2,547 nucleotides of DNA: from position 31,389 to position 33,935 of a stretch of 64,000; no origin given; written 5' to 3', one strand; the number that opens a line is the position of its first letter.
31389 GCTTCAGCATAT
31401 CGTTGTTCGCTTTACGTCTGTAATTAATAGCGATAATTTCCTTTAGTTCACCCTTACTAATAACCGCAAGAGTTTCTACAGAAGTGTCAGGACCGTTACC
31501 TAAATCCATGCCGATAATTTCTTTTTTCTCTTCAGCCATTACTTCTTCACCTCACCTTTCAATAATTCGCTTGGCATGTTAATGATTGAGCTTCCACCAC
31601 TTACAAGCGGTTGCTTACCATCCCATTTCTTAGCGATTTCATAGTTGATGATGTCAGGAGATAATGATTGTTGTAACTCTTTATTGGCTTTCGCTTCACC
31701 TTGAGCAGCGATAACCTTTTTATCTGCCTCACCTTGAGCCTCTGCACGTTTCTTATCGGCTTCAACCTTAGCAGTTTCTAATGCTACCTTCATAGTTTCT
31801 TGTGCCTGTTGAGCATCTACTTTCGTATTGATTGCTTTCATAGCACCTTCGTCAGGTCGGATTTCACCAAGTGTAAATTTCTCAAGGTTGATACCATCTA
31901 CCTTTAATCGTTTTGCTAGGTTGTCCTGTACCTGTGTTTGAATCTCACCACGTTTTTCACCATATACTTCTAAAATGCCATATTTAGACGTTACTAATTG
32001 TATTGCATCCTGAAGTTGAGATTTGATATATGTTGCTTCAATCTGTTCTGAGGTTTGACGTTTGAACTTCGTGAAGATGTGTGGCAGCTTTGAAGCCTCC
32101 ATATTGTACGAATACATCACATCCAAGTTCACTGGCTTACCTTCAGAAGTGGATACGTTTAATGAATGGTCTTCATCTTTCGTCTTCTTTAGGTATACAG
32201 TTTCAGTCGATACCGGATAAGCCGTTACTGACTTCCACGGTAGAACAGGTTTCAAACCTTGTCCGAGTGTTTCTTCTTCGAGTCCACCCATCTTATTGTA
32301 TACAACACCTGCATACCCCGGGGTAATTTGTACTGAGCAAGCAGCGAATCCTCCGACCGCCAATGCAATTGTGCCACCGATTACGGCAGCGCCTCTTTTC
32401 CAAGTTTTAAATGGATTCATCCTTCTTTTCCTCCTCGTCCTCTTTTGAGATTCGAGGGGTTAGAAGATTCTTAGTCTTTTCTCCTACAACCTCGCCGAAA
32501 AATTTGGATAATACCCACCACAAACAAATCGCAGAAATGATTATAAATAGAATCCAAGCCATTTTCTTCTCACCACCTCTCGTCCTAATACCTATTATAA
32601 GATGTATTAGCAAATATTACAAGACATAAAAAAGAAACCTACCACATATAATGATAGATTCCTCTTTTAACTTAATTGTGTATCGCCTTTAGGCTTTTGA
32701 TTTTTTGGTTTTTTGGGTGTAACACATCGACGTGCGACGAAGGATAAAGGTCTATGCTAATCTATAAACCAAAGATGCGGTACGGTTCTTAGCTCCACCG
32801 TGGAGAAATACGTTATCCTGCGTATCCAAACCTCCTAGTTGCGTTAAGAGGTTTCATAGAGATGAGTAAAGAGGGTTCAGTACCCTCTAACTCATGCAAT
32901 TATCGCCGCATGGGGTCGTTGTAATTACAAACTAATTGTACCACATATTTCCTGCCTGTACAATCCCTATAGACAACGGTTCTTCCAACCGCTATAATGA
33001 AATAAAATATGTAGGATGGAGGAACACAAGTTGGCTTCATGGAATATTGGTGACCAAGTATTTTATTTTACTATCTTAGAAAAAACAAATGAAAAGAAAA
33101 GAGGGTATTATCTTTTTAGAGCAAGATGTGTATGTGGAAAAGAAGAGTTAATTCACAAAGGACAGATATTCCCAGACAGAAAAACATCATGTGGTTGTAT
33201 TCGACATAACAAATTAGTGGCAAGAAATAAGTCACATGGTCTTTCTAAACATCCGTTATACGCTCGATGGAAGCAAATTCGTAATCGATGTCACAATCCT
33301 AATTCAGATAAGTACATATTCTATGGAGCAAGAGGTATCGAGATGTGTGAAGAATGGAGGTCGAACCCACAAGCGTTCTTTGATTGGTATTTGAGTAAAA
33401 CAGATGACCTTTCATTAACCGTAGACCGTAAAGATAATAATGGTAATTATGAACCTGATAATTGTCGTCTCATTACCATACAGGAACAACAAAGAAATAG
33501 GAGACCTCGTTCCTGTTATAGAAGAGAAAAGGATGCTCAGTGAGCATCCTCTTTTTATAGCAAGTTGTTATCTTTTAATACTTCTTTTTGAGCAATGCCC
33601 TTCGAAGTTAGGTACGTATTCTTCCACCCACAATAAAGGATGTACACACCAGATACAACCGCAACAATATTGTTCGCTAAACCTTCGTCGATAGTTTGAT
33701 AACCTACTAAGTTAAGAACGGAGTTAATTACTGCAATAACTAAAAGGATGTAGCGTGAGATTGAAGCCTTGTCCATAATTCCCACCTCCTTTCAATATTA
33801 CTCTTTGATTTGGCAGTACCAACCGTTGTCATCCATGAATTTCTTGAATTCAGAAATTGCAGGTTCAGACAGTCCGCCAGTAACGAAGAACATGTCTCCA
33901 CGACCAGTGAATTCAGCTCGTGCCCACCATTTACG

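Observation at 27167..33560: Accessory island of membrane-associated functions between the replication and lysis modules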

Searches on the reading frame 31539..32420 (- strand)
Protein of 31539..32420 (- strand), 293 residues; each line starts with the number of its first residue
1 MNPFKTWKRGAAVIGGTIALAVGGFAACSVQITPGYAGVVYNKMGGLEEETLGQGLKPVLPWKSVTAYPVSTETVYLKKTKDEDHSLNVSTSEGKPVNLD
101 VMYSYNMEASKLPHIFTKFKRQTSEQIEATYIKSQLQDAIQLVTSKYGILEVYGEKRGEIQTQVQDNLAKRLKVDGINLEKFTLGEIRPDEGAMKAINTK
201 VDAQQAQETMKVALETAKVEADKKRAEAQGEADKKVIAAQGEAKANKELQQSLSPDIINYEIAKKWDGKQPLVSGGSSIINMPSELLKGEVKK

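Call 4: search_protein_families(library=pfam, max_evalue=0.01, proteins=[window:31539-32420:-])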
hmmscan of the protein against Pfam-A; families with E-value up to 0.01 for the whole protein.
window:31539-32420:- (293 aa): 1 family
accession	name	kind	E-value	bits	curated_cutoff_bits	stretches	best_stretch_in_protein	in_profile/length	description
PF01145.31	Band_7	-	9.1e-30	104.4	23.6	1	31-221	2-167/176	SPFH domain / Band 7 family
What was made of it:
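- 31539..32420 (-): SPFH/Band-7 protein (293 aa). It has an N-terminal signal-anchor (lipobox-like GFAAC), an SPFH domain and a ~60-residue Ala/Glu/Lys-rich helical region. Pfam Band_7 at 9e-30 (call 4).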

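Call 6: search_protein_families(library=phrogs, max_evalue=0.001, proteins=[window:31539-32420:-])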
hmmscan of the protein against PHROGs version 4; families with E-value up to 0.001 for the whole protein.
window:31539-32420:- (293 aa): 1 family
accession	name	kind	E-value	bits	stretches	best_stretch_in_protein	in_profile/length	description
phrog_200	-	other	1.9e-66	225.7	1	9-285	81-362/379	lipoprotein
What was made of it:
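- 31539..32420 (-): PHROG 200 at 2e-66 (call 6).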

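Call 8: search_dna_similar(query=window:31539-32420:-, collection=phages, mode=protein, max_rows=30)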
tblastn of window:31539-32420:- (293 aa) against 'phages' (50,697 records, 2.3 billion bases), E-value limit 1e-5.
Records with a match: 750; places in all: 750; records where one place covers at least 80% of the query: 585.
Best place of each record, by identity: <60% 750.
By first word of the organism name: Staphylococcus 275; Pseudomonas 71; Bacillus 54; Enterococcus 53; Klebsiella 42; Erwinia 32; Burkholderia 28; Caulobacter 26; Salmonella 22; Streptococcus 18; and 43 more.
By host as written in the record: Staphylococcus aureus 84; - 78; Staphylococcus sp. 33; Pseudomonas aeruginosa 21; Klebsiella pneumoniae 17; Burkholderia sp. 15; Prevotella sp. 15; Staphylococcus carnosus TM300 14; and 243 more.
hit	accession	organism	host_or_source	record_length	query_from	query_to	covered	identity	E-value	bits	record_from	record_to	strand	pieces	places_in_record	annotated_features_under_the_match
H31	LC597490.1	Bacillus phage vB_BceM_WH1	Bacillus cereus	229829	25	293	92%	42.1%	5e-65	226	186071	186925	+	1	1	hypothetical protein_gp219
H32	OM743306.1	Bacillus phage vB_BcgM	Bacillus mycoides MC118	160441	10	288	95%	40.4%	9e-44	164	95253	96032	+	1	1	prohibitin-family protein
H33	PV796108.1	Bacillus phage Edson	Bacillus cereus BC102p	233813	18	293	94%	40.4%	6e-65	226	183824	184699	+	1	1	hypothetical protein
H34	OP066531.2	Bacillus phage B13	Bacillus cereus VKM B-13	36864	10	275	91%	41.0%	6e-39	150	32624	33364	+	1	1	SPFH domain-containing membrane protein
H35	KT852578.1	Bacillus phage BMBtp1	Bacillus thuringiensis YBT-1765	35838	10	275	91%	41.0%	8e-39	150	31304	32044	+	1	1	hypothetical protein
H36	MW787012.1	Bacillus phage SWEP1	Bacillus cereus LB2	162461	10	275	91%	39.7%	1e-38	149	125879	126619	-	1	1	hypothetical protein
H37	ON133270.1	Bacillus phage 2S-4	Rosselomorea vietnamensis FJAT-46955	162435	5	261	88%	41.0%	2e-40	155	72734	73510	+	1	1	none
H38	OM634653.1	Bacillus phage vB_BsuS_PJN02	Bacillus subtilis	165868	5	261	88%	41.0%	2e-40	155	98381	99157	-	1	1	HflK protein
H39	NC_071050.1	Bacillus phage vB_BsuS_PJN02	Bacillus subtilis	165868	5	261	88%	41.0%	2e-40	155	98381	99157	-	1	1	lipoprotein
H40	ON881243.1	Bacillus phage PK-3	Bacillus sp.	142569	5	261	88%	41.0%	2e-40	154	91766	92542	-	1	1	SPFH domain-containing protein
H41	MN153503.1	Bacillus phage Chotacabras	Bacillus thuringiensis subsp. kurstaki ...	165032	10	288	95%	37.7%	3e-37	145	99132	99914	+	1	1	140: band-7-like membrane protein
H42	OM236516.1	Bacillus phage FADO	Bacillus subtilis BEST7003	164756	5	261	88%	40.9%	7e-40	153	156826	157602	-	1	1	hypothetical protein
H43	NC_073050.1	Bacillus phage FADO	Bacillus subtilis BEST7003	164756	5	261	88%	40.9%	7e-40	153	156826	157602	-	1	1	hypothetical protein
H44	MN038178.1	Bacillus phage Beyonphe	Bacillus cereus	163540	10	288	95%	37.4%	2e-37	146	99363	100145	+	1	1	154: prohibitin-family protein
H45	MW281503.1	Bacillus phage Anthos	Bacillus thuringiensis subsp. kurstaki ...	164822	10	288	95%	37.0%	4e-37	145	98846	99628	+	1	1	band-7-like membrane protein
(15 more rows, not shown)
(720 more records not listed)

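Call 24: search_protein_families(library=padloc, max_evalue=0.01, proteins=[window:31539-32420:-])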
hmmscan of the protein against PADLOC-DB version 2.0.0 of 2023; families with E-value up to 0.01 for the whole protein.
window:31539-32420:- (293 aa): 0 families

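Call 25: search_protein_families(library=ncbifam, max_evalue=0.01, proteins=[window:31539-32420:-])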
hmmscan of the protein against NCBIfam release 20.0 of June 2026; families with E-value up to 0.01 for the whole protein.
window:31539-32420:- (293 aa): 1 family
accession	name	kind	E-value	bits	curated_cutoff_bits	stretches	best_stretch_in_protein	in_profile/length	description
TIGR01933.1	hflK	equivalog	2.5e-07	30.4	159.4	1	50-243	20-198/261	FtsH protease activity modulator HflK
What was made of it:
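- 32407..32562 (-): 51-aa single-pass membrane peptide (N-terminal TM, charged C-terminal tail). It is preceded by promoter-like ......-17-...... (32622..32594) and overlaps the SPFH start by 14 nt. No NfeD domain (calls 4, 25).
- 31539..32420 (-): Weak NCBIfam HflK hit (call 25).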

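Call 32: search_solved_structures(query=window:31539-32420:-, max_evalue=0.001)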
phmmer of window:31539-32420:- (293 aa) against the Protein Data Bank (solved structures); distinct sequences matched with E-value up to 0.001: 6.
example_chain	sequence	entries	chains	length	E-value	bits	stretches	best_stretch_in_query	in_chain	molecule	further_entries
8rrh_A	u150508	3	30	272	4.6e-10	42.5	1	18-245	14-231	Prohibitin 1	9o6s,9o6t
9unl_E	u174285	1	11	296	5.2e-10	42.4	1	18-246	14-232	Prohibitin 1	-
9o9z_A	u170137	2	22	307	6.8e-10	42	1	18-245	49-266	Prohibitin 1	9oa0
9urz_B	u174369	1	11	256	8.1e-09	38.5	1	19-249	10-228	Prohibitin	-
8rrh_B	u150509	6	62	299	2e-08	37.2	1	26-238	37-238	Prohibitin-2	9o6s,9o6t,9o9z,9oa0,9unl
9urz_D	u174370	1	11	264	2.1e-06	30.6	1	24-246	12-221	Prohibitin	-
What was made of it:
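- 31539..32420 (-): Best PDB sequence hits are prohibitin 1/2, covering residues 18-245 (call 32).
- On SPFH / Band 7 (PF01145): The alignment to prohibitin runs through residue 245 (call 32).
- Closest known: HflK/HflC and prohibitin cages. Same: Best solved relatives are prohibitins (call 32), and there is a weak HflK hit (call 25).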

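Call 49: get_annotated_region(hit=H31, flank=3000)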
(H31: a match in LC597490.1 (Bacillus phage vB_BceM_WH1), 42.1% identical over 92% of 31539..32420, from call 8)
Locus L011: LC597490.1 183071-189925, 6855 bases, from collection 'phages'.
description: Bacillus phage vB_BceM_WH1 DNA, complete genome.
organism: Bacillus phage vB_BceM_WH1 (NCBI taxid 2795294)
taxonomy: Viruses; Duplodnaviria; Heunggongvirae; Uroviricota; Caudoviricetes
host: Bacillus cereus; source: -; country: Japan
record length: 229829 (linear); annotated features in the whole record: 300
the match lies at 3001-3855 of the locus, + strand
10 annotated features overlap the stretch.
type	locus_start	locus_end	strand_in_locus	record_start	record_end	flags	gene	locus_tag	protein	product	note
CDS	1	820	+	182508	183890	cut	-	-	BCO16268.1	hypothetical protein_gp215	-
CDS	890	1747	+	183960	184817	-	-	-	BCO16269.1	ThiF family adenylyltransferase_gp216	-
CDS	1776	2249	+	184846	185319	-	-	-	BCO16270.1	NADAR family protein_gp217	-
CDS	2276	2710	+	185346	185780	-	-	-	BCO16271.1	hypothetical protein_gp218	-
CDS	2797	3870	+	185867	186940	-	-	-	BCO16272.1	hypothetical protein_gp219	-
CDS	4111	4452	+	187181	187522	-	-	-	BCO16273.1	hypothetical protein_gp220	-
CDS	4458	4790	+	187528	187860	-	-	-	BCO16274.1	hypothetical protein_gp221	-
CDS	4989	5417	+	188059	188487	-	-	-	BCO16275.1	hypothetical protein_gp222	-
CDS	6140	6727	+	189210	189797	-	-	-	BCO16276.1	hypothetical protein_gp223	-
CDS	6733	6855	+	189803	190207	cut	-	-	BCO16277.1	hypothetical protein_gp224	-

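Call 50: get_annotated_region(hit=H34, flank=3000)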
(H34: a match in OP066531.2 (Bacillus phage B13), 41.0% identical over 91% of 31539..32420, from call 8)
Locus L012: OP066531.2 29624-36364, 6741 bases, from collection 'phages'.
description: Bacillus phage B13, complete genome.
organism: Bacillus phage B13 (NCBI taxid 2969659)
taxonomy: Viruses; Duplodnaviria; Heunggongvirae; Uroviricota; Caudoviricetes
host: Bacillus cereus VKM B-13; source: bacteriophage induced from a bacterial strain of Bacillus cereus VKM B-13 by mitomycin C; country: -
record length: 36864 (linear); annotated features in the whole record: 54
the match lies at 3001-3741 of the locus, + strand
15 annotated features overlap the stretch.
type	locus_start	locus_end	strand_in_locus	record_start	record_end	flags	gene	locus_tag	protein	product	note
CDS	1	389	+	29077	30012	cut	-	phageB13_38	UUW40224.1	DNA replication protein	DNA replication protein DnaD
CDS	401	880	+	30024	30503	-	-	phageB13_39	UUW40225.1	hypothetical protein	-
CDS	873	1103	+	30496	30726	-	-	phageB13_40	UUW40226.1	hypothetical protein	-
CDS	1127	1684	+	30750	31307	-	-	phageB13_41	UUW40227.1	hypothetical protein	-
CDS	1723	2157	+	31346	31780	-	-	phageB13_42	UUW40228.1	hypothetical protein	-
CDS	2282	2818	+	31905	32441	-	-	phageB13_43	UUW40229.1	dUTPase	-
CDS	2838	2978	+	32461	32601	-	-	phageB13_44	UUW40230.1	hypothetical protein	-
CDS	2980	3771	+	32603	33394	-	-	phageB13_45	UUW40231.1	SPFH domain-containing membrane protein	-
CDS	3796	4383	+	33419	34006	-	-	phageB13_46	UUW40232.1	holliday junction resolvase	Holliday junction resolvase RecU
CDS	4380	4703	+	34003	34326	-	-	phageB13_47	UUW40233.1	hypothetical protein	-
CDS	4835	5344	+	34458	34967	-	-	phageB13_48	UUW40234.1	sigma-70 family RNA polymerase sigma factor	-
CDS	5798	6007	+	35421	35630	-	-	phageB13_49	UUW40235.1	hypothetical protein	-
CDS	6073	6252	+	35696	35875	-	-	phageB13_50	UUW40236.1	hypothetical protein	-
CDS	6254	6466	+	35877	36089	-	-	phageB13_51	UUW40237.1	HTH domain-containing protein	-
CDS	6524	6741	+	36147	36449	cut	-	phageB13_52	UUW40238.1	HNH endonuclease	-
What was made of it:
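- In other phages the SPFH pair occurs with no FtsK or YdjM nearby (calls 49, 50).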

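Call 56: find_related_loci(query=A3, collection=viral_contigs, flank=3000)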
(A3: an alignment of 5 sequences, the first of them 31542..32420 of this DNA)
Query A3 (293 aa) in viral_contigs; peptide patterns used: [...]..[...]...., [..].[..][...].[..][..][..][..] (x = any residue, [..] = any of these).
97 stretches matched a pattern; 73 encode a relative of the query (tblastn E <= 1e-3); 72 distinct loci.
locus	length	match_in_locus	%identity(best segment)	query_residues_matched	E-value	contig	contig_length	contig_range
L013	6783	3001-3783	57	28-283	3e-93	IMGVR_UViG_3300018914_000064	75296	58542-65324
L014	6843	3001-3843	51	1-280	7e-89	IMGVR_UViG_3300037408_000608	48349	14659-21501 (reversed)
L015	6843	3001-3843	47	7-283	7e-82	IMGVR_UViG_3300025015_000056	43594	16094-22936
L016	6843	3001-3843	47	7-283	7e-82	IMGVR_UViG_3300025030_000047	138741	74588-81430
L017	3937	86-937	47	1-283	2e-81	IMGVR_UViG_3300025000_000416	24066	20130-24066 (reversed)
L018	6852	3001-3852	47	1-283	2e-81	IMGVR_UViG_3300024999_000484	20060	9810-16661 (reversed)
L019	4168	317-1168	47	1-283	1e-81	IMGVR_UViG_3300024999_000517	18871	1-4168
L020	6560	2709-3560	47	1-283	2e-81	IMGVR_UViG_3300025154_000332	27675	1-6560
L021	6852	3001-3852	47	1-283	2e-80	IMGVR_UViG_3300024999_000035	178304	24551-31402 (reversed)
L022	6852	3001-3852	47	1-283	2e-80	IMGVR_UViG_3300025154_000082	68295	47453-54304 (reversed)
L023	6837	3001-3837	48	8-283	6e-79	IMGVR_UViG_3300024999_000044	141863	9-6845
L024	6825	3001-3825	47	13-284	2e-76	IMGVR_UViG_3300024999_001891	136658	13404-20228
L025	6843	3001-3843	47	8-283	6e-76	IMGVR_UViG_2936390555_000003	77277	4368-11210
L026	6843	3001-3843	47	8-283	7e-76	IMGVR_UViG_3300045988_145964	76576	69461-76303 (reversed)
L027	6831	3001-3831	44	5-284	7e-76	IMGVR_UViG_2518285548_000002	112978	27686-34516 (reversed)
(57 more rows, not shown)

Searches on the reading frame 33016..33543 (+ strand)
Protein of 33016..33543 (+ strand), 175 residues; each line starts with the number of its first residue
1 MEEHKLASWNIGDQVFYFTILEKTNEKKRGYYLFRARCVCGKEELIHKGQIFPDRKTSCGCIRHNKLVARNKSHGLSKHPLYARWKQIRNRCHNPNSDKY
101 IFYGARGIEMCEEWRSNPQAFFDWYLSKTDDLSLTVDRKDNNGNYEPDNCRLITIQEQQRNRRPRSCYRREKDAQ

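Call 4: search_protein_families(library=pfam, max_evalue=0.01, proteins=[window:33016-33543:+])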
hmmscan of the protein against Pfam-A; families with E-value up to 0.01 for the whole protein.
window:33016-33543:+ (175 aa): 0 families
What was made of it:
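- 33016..33543 (+): HNH-like free-standing homing endonuclease ORF (175 aa). It lies inside a ~590-bp insertion (about 32965..33573) with its own promoter-like site (32970..32998) and a bidirectional hairpin terminator (33527..33553). No Pfam hit (call 4).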

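Call 6: search_protein_families(library=phrogs, max_evalue=0.001, proteins=[window:33016-33543:+])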
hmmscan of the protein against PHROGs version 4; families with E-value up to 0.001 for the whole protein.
window:33016-33543:+ (175 aa): 7 families
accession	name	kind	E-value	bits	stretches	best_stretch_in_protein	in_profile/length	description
phrog_374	-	DNA, RNA and nucleotide metabolism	3.2e-44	152.8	1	12-165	199-355/617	HNH endonuclease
phrog_3377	-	DNA, RNA and nucleotide metabolism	9.3e-35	121.3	1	70-168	3-100/196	HNH endonuclease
phrog_8790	-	DNA, RNA and nucleotide metabolism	1.1e-28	101.9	1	70-169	14-110/241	restriction endonuclease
phrog_2081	-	DNA, RNA and nucleotide metabolism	3.4e-25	90.1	1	46-166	68-199/433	HNH endonuclease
phrog_953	-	DNA, RNA and nucleotide metabolism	2.6e-15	57.6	1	69-154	212-297/420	HNH endonuclease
phrog_28742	-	unknown function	3.9e-05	24.9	1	81-162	23-105/165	-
phrog_27240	-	unknown function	0.0002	22.7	1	12-74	9-68/132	-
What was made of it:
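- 33016..33543 (+): PHROG 374 at 3e-44 (call 6).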

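Call 24: search_protein_families(library=padloc, max_evalue=0.01, proteins=[window:33016-33543:+])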
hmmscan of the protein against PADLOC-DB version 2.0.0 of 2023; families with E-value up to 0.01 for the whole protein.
window:33016-33543:+ (175 aa): 0 families

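Call 25: search_protein_families(library=ncbifam, max_evalue=0.01, proteins=[window:33016-33543:+])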
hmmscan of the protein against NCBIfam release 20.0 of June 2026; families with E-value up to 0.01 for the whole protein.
window:33016-33543:+ (175 aa): 0 families

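Call 89: search_solved_structures(query=window:33016-33543:+, max_evalue=1, show_alignments=2)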
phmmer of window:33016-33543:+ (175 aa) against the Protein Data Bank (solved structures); distinct sequences matched with E-value up to 1: 0.

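Call 90: search_dna_similar(query=window:33016-33543:+, collection=phages, mode=protein, max_rows=12)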
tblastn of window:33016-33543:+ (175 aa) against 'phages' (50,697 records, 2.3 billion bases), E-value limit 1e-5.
Records with a match: 1091; places in all: 1246; records where one place covers at least 80% of the query: 499.
Best place of each record, by identity: <60% 1091.
By first word of the organism name: Staphylococcus 262; Salmonella 156; Vibrio 105; Pseudomonas 102; Bacillus 77; Escherichia 45; Mycobacterium 45; Enterococcus 39; Acinetobacter 24; Ralstonia 22; and 55 more.
By host as written in the record: - 92; Staphylococcus aureus 80; Salmonella enterica subsp. enterica serovar Enteritidis 43; Mycobacterium smegmatis mc2 155 34; Pseudomonas aeruginosa 31; Staphylococcus sp. 29; Escherichia coli 20; Salmonella sp. 19; and 341 more.
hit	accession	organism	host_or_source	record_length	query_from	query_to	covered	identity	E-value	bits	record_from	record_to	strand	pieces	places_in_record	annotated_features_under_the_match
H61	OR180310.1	Acinetobacter phage A832.1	Acinetobacter baumannii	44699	11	163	87%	38.3%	5e-26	108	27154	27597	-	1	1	putative HNH endonuclease | hypothetical protein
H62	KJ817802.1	Acinetobacter phage YMC-13-01-C62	Acinetobacter baumannii YMC/13/01/C62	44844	11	163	87%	38.3%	5e-26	108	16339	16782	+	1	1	putative HNH endonuclease | hypothetical protein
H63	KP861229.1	Acinetobacter phage YMC11/12/R2315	Acinetobacter sp.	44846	11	163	87%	38.3%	5e-26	108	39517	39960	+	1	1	hypothetical protein (x2)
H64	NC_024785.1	Acinetobacter phage YMC-13-01-C62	Acinetobacter baumannii YMC/13/01/C62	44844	11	163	87%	38.3%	5e-26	108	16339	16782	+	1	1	HNH endonuclease | MazG-like pyrophosphatase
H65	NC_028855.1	Acinetobacter phage YMC11/12/R2315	Acinetobacter sp.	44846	11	163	87%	38.3%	5e-26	108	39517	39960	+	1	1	HNH endonuclease | MazG-like pyrophosphatase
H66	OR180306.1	Acinetobacter phage P115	Acinetobacter baumannii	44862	11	163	87%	38.3%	5e-26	108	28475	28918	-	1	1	putative HNH endonuclease | hypothetical protein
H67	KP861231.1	Acinetobacter phage YMC11/12/R1215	Acinetobacter sp.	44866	11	163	87%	38.3%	5e-26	108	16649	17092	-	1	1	hypothetical protein (x2)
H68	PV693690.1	Acinetobacter phage AB_NC1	Acinetobacter baumannii XH386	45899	11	163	87%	38.3%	5e-26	108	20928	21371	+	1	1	putative HNH endonuclease | hypothetical protein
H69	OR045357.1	Acinetobacter phage Ab59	Acinetobacter baumannii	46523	11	163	87%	38.3%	5e-26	108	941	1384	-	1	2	putative HNH endonuclease | putative nucleoside triphosphate pyrophosphohydrolase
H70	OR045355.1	Acinetobacter phage Ab31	Acinetobacter baumannii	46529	11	163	87%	38.3%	5e-26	108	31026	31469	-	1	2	putative HNH endonuclease | putative nucleoside triphosphate pyrophosphohydrolase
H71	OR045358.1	Acinetobacter phage Ab65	Acinetobacter baumannii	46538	11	163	87%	38.3%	5e-26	108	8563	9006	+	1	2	putative HNH endonuclease | putative nucleoside triphosphate pyrophosphohydrolase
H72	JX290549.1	Pectobacterium phage PhiM1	Pectobacterium atrosepticum SCRI1043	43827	11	165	89%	37.5%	5e-23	100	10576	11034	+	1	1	hypothetical protein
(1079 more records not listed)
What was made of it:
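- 33016..33543 (+): Homologues occur in 1091 phage records across unrelated hosts (call 90).
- On HNH homing endonucleases: Homologues occur in 1091 phage records of unrelated hosts (call 90).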

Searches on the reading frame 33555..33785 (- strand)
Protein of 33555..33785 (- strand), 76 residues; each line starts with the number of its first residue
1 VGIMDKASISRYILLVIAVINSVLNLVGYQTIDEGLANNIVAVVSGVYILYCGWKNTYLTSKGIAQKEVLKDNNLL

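Call 9: search_protein_families(library=pfam, max_evalue=0.01, proteins=[window:33555-33785:-])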
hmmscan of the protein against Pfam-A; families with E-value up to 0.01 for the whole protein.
window:33555-33785:- (76 aa): 1 family
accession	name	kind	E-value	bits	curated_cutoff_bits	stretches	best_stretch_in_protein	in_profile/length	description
PF04688.18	Holin_SPP1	-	1.4e-16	60.8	27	1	4-72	2-73/74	SPP1 phage holin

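Call 10: search_protein_families(library=phrogs, max_evalue=0.001, proteins=[window:33555-33785:-])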
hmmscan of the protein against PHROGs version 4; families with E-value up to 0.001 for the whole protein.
window:33555-33785:- (76 aa): 1 family
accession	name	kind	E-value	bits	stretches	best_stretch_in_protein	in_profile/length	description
phrog_263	-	lysis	5e-17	63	1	4-74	23-96/123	holin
